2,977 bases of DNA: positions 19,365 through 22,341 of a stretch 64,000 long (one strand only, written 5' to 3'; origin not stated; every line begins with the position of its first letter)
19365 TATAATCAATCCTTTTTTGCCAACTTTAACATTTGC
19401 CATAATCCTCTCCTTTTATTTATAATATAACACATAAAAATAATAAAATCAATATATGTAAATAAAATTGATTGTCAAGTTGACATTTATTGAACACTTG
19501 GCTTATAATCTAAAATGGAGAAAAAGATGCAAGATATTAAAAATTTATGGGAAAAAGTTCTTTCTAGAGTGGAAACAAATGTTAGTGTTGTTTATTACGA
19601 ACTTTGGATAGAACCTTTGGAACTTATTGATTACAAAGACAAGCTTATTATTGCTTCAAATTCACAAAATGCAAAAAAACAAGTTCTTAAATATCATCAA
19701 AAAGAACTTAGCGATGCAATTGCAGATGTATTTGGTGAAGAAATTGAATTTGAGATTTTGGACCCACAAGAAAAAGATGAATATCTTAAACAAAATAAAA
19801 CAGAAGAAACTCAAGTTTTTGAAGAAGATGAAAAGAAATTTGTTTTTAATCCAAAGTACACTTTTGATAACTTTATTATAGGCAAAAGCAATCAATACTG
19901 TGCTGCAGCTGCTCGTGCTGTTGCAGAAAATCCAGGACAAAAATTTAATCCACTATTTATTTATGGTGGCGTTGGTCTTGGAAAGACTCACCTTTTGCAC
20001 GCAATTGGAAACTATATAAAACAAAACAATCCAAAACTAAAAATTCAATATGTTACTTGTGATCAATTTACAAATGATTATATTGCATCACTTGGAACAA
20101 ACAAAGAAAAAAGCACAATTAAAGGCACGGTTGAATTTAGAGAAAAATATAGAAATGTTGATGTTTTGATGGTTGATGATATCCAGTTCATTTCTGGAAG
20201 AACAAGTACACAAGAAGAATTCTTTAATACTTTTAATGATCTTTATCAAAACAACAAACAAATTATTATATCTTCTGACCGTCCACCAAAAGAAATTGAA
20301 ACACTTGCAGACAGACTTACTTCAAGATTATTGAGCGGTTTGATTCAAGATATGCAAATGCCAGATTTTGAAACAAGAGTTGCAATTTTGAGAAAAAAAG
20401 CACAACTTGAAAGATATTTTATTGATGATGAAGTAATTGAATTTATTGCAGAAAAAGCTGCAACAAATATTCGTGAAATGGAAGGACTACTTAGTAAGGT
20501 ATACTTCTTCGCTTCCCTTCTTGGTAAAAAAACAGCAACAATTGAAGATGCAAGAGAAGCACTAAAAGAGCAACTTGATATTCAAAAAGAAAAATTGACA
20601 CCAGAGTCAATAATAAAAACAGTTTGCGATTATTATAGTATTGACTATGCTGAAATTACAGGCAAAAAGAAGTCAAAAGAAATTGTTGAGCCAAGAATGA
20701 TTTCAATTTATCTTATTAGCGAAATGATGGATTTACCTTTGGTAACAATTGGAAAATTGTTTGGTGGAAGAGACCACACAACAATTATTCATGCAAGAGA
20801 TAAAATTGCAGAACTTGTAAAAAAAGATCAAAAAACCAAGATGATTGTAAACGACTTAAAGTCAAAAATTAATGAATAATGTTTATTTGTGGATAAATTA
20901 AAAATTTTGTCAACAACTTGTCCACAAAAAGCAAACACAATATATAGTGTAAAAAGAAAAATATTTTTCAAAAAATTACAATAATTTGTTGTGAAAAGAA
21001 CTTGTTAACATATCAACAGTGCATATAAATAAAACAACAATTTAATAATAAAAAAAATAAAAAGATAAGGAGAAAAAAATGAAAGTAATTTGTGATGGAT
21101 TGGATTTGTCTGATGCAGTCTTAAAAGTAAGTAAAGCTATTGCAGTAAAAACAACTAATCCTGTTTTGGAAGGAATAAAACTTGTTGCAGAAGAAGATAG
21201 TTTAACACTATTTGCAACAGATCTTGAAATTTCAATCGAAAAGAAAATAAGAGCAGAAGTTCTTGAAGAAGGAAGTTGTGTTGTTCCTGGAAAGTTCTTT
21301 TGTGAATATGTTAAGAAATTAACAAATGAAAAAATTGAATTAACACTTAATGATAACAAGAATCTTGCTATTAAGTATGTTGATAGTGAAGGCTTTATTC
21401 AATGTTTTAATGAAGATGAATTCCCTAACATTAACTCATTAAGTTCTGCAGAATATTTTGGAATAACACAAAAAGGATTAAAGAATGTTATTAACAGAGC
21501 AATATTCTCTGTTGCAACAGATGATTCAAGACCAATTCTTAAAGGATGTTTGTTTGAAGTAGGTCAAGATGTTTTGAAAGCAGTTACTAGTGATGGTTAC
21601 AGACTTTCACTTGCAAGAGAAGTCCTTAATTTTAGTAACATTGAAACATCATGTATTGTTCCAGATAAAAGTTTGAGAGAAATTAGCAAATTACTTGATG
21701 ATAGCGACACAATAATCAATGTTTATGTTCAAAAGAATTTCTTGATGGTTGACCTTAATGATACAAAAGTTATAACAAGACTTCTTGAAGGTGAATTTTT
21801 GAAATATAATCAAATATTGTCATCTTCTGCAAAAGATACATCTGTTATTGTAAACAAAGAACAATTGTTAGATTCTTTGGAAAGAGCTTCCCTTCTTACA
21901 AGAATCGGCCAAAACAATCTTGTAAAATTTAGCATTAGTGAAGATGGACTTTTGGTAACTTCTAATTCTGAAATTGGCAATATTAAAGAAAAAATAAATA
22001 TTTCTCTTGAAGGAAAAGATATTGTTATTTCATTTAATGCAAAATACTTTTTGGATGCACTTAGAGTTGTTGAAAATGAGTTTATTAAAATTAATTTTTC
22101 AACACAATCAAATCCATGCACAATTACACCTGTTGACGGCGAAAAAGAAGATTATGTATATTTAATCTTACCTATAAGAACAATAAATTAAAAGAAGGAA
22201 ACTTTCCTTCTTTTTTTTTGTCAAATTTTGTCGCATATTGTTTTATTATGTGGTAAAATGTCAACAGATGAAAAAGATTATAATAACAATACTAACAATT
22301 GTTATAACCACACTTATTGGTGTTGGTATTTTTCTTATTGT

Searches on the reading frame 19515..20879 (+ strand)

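Call 9: search_protein_families(library=pfam, proteins=[window:19515-20879:+])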
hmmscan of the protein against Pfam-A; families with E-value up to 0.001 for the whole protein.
window:19515-20879:+ (454 aa): 9 families
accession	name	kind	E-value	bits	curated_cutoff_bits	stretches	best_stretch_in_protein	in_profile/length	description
PF00308.24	Bac_DnaA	-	1.4e-66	224.1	23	1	112-278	2-161/162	Bacterial DnaA ATPAse domain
PF08299.17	Bac_DnaA_C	-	1.4e-25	89.5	31.5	1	363-431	1-69/69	Bacterial dnaA protein helix-turn-helix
PF00004.35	AAA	-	5.3e-06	27.3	21.2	1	148-273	2-128/131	ATPase family associated with various cellular activities (AAA)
PF01695.23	IstB_IS21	-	1.3e-05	25.3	24.1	1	147-274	95-214/238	IstB-like ATP binding protein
PF11638.13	DnaA_N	-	5.8e-05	23.2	24.6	1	10-49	2-43/65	DnaA N-terminal domain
PF13401.12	AAA_22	-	6.5e-05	23.7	27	0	147-248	8-114/130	AAA domain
PF13173.12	AAA_14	-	9.9e-05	22.8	27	1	145-271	3-114/129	AAA domain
PF13245.12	AAA_19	-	0.00036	21.1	25.1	0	145-224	12-100/134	AAA domain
PF03969.22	AFG1_ATPase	-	0.00062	19.3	27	0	103-163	19-80/361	AFG1-like ATPase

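Call 10: search_protein_families(library=ncbifam, proteins=[window:19515-20879:+])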
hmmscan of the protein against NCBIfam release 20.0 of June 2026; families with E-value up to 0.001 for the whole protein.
window:19515-20879:+ (454 aa): 22 families
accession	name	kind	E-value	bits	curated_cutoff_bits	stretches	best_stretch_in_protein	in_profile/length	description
TIGR00362.1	DnaA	equivalog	8.7e-149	496.3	343.9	1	12-452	1-437/437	chromosomal replication initiator protein DnaA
NF001154.0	PRK00149.3-3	equivalog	3.9e-103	345.9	410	1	24-453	25-459/462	chromosomal replication initiator protein DnaA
NF009087.0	PRK12422.1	equivalog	2.5e-59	201.6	657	1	88-452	83-443/455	chromosomal replication initiator protein DnaA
TIGR03420.1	DnaA_homol_Hda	equivalog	1.7e-29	103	194.8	1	112-350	9-225/226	DnaA regulatory inactivator Hda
NF005982.0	PRK08084.1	equivalog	1.2e-16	61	268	1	115-350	19-233/235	DnaA inactivator Hda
NF005304.0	PRK06835.1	equivalog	1.5e-14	53.9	215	1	137-274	176-307/330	ATP-binding protein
NF005992.0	PRK08116.1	subfamily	1.6e-12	47.1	189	1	89-296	59-260/269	hypothetical protein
NF038214.1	IS21_help_AAA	equivalog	2.9e-12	46.8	200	1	146-261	92-197/232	IS21-like element helper ATPase IstB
NF005378.0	PRK06921.1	subfamily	1.7e-09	37.2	207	1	135-273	108-241/266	hypothetical protein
NF006505.0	PRK08939.1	equivalog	1.7e-07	30.8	228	1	139-223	151-226/306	primosomal protein DnaI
NF040713.1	ZapE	equivalog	2.9e-06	26.8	140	0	137-179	45-86/344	cell division protein ZapE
NF006571.0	PRK09087.1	equivalog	2.4e-05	24.2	297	0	229-319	100-190/228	DnaA regulatory inactivator HdaA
NF004688.0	PRK06030.1-3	equivalog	3.6e-05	23.8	136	1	355-439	15-99/123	hypothetical protein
TIGR02928.1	TIGR02928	subfamily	4.8e-05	22.4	181.3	0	110-351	7-273/366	orc1/cdc6 family replication initiation protein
NF005149.0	PRK06620.1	equivalog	5e-05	22.7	316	1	201-352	72-216/221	hypothetical protein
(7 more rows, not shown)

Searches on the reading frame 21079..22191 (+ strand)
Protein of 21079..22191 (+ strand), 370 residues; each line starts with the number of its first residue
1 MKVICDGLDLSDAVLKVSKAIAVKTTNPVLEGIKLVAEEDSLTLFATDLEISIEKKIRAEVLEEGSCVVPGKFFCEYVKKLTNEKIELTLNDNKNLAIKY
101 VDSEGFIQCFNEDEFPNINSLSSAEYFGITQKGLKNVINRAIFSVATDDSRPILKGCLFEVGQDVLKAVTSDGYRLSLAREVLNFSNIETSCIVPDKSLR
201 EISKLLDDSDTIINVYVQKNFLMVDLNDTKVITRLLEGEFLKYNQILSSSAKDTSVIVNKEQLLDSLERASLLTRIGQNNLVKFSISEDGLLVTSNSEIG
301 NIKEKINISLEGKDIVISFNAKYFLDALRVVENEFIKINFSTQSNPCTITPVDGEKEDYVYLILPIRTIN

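Call 9: search_protein_families(library=pfam, proteins=[window:21079-22191:+])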
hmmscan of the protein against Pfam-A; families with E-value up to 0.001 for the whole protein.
window:21079-22191:+ (370 aa): 3 families
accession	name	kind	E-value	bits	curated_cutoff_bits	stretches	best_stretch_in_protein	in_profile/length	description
PF00712.24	DNA_pol3_beta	-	1.2e-34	119.4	24.4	2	1-118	1-119/120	DNA polymerase III beta subunit, N-terminal domain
PF02767.21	DNA_pol3_beta_2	-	1.3e-32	112.9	27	2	129-240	2-114/116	DNA polymerase III beta subunit, central domain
PF02768.20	DNA_pol3_beta_3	-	9.6e-25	87.2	27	1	252-367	8-121/121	DNA polymerase III beta subunit, C-terminal domain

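Call 10: search_protein_families(library=ncbifam, proteins=[window:21079-22191:+])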
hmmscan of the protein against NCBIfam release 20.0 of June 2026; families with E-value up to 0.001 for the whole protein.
window:21079-22191:+ (370 aa): 3 families
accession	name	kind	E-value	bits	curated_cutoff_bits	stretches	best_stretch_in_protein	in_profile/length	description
TIGR00663.1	dnan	equivalog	4.6e-85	285.8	137.65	1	1-368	1-367/367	DNA polymerase III subunit beta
NF004184.0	PRK05643.3-2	equivalog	1.6e-42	145.8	443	1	1-367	1-374/375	DNA polymerase III subunit beta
NF011508.0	PRK14946.1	equivalog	2.1e-20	73.3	513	1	9-345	9-345/366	DNA polymerase III subunit beta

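Call 27: find_related_loci(query=window:21079-22191:+, collection=metagenome_contigs, flank=10000)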
Query window:21079-22191:+ (370 aa) in metagenome_contigs; peptide patterns used: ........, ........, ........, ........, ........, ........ (x = any residue, [..] = any of these).
225 stretches matched a pattern; 18 encode a relative of the query (tblastn E <= 1e-3); 18 distinct loci.
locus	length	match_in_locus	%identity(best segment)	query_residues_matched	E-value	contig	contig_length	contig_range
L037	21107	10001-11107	75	1-369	0e+0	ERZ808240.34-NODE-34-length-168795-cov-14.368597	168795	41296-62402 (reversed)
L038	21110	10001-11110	72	1-370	0e+0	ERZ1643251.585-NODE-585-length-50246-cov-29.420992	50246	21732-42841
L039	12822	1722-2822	61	1-370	9e-148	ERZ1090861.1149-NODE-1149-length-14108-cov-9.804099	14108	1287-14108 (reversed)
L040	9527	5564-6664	61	1-370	1e-147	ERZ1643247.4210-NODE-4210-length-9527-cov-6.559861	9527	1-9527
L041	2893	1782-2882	61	1-370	7e-154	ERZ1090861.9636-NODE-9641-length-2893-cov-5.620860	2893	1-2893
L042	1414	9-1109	57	1-370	3e-147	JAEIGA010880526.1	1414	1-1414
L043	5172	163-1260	57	1-369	2e-133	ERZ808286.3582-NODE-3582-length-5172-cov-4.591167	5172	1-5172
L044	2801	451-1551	52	1-369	2e-133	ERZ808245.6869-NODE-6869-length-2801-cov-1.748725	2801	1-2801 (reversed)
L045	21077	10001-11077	55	5-367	7e-126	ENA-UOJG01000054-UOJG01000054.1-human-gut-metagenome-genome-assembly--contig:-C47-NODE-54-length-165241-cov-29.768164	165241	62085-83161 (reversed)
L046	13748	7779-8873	54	1-369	1e-125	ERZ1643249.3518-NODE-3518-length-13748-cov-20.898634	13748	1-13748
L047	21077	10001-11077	55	5-367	2e-125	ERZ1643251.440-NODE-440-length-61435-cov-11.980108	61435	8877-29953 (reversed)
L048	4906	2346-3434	50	1-367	1e-110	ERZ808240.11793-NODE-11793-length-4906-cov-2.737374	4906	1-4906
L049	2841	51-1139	50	1-367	1e-113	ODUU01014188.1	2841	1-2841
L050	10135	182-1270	47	1-367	5e-104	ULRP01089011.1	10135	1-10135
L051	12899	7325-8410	45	1-366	2e-102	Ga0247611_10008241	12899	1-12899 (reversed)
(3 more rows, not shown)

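Call 53: find_homologous_proteins(query=window:21079-22191:+, max_evalue=1e-60)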
Query window:21079-22191:+ (370 aa): 2998 proteins with E <= 1e-60 among 8000 candidates; the best 120 are listed.
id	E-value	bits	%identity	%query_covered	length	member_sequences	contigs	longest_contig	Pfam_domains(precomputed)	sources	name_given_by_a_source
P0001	3.3e-230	781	100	100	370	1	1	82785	PF00712.25,PF02768.21,PF02767.22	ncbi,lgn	-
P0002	2.3e-188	643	79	100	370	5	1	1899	PF00712.25,PF02768.21,PF02767.22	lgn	-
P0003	6.7e-186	635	78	100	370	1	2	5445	PF00712.25,PF02768.21,PF02767.22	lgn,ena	-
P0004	8.5e-184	628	77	100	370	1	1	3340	PF00712.25,PF02768.21,PF02767.22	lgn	-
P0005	3.1e-182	623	76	100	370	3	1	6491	PF00712.25,PF02768.21,PF02767.22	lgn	-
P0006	1.2e-179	615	76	100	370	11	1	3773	PF00712.25,PF02768.21,PF02767.22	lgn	-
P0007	1.9e-179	614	76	100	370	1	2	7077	PF00712.25,PF02768.21,PF02767.22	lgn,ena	-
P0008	5.6e-179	613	75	100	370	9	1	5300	PF00712.25,PF02768.21,PF02767.22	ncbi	-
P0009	6.1e-179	613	75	100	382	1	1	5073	PF00712.25,PF02768.21,PF02767.22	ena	-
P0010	8.7e-179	612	75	100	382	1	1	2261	PF00712.25,PF02768.21,PF02767.22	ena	-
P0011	1.1e-178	612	76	100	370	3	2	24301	PF00712.25,PF02768.21,PF02767.22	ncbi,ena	-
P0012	1.3e-178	611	75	100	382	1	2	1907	PF00712.25,PF02768.21,PF02767.22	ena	-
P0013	1.8e-178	611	75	100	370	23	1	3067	PF00712.25,PF02768.21,PF02767.22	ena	-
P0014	7.0e-178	609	75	100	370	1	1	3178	PF00712.25,PF02768.21,PF02767.22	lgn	-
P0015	1.2e-177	608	75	100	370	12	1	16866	PF00712.25,PF02768.21,PF02767.22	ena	-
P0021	5.0e-177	606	75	100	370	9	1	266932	PF00712.25,PF02768.21,PF02767.22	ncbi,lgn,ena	-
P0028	3.9e-171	587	73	100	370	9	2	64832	PF00712.25,PF02768.21,PF02767.22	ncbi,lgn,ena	-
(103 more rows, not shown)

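Call 54: find_encoding_contigs(protein=P0028, flank=10000, max_places=2)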
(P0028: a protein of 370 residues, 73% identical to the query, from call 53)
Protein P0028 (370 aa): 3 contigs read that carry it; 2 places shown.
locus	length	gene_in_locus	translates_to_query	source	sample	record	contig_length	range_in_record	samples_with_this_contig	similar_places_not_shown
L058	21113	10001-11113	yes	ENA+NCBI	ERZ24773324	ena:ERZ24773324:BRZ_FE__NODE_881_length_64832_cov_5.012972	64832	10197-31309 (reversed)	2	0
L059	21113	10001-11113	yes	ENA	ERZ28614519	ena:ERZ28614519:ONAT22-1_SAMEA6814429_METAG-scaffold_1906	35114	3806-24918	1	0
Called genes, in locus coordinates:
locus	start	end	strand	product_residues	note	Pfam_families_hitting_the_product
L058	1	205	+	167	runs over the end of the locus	PF06908:YpsA (faint)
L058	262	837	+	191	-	PF02545:Maf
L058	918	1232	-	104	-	-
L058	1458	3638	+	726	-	PF03477:ATP-cone, PF13597:NRDD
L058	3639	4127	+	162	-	PF13353:Fer4_12, PF04055:Radical_SAM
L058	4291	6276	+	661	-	PF00580:UvrD-helicase, PF13245:AAA_19 (faint), PF01443:Viral_helicase1 (faint), PF13361:UvrD_C (weak), PF13538:UvrD_C_2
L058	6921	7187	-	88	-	PF21645:FakA-like_M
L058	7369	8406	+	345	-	PF00924:MS_channel_2nd, PF21082:MS_channel_3rd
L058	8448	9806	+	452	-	PF00308:Bac_DnaA, PF01695:IstB_IS21 (weak), PF00004:AAA (faint), PF08299:Bac_DnaA_C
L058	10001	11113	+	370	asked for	PF00712:DNA_pol3_beta, PF02767:DNA_pol3_beta_2, PF02768:DNA_pol3_beta_3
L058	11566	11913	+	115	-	PF00825:Ribonuclease_P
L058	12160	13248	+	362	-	PF02096:60KD_IMP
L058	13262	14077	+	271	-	PF14804:Jag_N, PF01424:R3H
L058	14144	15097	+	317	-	-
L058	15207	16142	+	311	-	PF10396:TrmE_N, PF12631:MnmE_helical, PF00350:Dynamin_N (faint), PF01926:MMR_HSR1, PF02421:FeoB_N, PF04548:AIG1 (faint)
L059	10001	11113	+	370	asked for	PF00712:DNA_pol3_beta, PF02767:DNA_pol3_beta_2, PF02768:DNA_pol3_beta_3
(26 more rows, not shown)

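Call 55: find_encoding_contigs(protein=P0021, flank=10000, max_places=2)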
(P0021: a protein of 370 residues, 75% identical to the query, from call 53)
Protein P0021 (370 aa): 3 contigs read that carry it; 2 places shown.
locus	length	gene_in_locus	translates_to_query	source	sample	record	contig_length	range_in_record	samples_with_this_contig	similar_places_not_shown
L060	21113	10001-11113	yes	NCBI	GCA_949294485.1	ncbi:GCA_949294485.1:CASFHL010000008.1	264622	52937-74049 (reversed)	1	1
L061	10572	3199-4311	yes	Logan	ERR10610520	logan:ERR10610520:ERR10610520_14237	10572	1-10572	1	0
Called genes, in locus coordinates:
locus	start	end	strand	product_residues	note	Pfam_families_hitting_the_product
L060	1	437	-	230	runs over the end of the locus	PF08769:Spo0A_C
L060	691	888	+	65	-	PF13560:HTH_31, PF12844:HTH_19, PF01381:HTH_3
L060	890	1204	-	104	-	-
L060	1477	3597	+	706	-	PF03477:ATP-cone, PF13597:NRDD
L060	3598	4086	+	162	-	PF13353:Fer4_12, PF04055:Radical_SAM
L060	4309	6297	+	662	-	PF00580:UvrD-helicase, PF13245:AAA_19, PF13361:UvrD_C (weak), PF13538:UvrD_C_2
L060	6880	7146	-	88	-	PF21645:FakA-like_M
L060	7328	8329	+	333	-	PF21088:MS_channel_1st (faint), PF00924:MS_channel_2nd, PF21082:MS_channel_3rd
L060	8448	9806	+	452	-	PF00308:Bac_DnaA, PF01695:IstB_IS21 (weak), PF00004:AAA (faint), PF08299:Bac_DnaA_C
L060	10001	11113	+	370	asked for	PF00712:DNA_pol3_beta, PF02767:DNA_pol3_beta_2, PF02768:DNA_pol3_beta_3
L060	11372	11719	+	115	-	PF00825:Ribonuclease_P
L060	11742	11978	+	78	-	PF01809:YidD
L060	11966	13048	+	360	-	PF02096:60KD_IMP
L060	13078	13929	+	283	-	PF14804:Jag_N, PF13083:KH_KhpA-B (weak), PF01424:R3H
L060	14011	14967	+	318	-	-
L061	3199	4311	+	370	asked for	PF00712:DNA_pol3_beta, PF02767:DNA_pol3_beta_2, PF02768:DNA_pol3_beta_3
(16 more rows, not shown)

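Call 59: find_encoding_contigs(protein=P0001, flank=10000, max_places=3)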
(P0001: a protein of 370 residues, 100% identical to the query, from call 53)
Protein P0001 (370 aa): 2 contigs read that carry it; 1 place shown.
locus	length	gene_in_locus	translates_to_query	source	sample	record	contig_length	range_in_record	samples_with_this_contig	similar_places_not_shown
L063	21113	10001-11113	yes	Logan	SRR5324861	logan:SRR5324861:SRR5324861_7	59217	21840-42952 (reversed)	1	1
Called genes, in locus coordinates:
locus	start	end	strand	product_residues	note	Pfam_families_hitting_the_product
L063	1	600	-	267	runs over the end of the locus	PF00106:adh_short, PF08659:KR (weak), PF13561:adh_short_C2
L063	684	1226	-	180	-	-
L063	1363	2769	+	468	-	PF02878:PGM_PMM_I, PF02879:PGM_PMM_II, PF02880:PGM_PMM_III, PF00408:PGM_PMM_IV (weak)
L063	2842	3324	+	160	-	-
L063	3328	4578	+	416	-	PF00132:Hexapep (weak)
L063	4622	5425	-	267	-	PF04298:Zn_peptidase_2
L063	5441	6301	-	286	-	-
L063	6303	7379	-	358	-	-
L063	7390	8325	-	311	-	-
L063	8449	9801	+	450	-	PF00308:Bac_DnaA, PF01695:IstB_IS21 (faint), PF00004:AAA (weak), PF08299:Bac_DnaA_C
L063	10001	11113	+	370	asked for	PF00712:DNA_pol3_beta, PF02767:DNA_pol3_beta_2, PF02768:DNA_pol3_beta_3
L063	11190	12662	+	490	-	-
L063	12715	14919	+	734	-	-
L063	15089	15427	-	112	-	-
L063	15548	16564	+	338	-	PF00924:MS_channel_2nd, PF21082:MS_channel_3rd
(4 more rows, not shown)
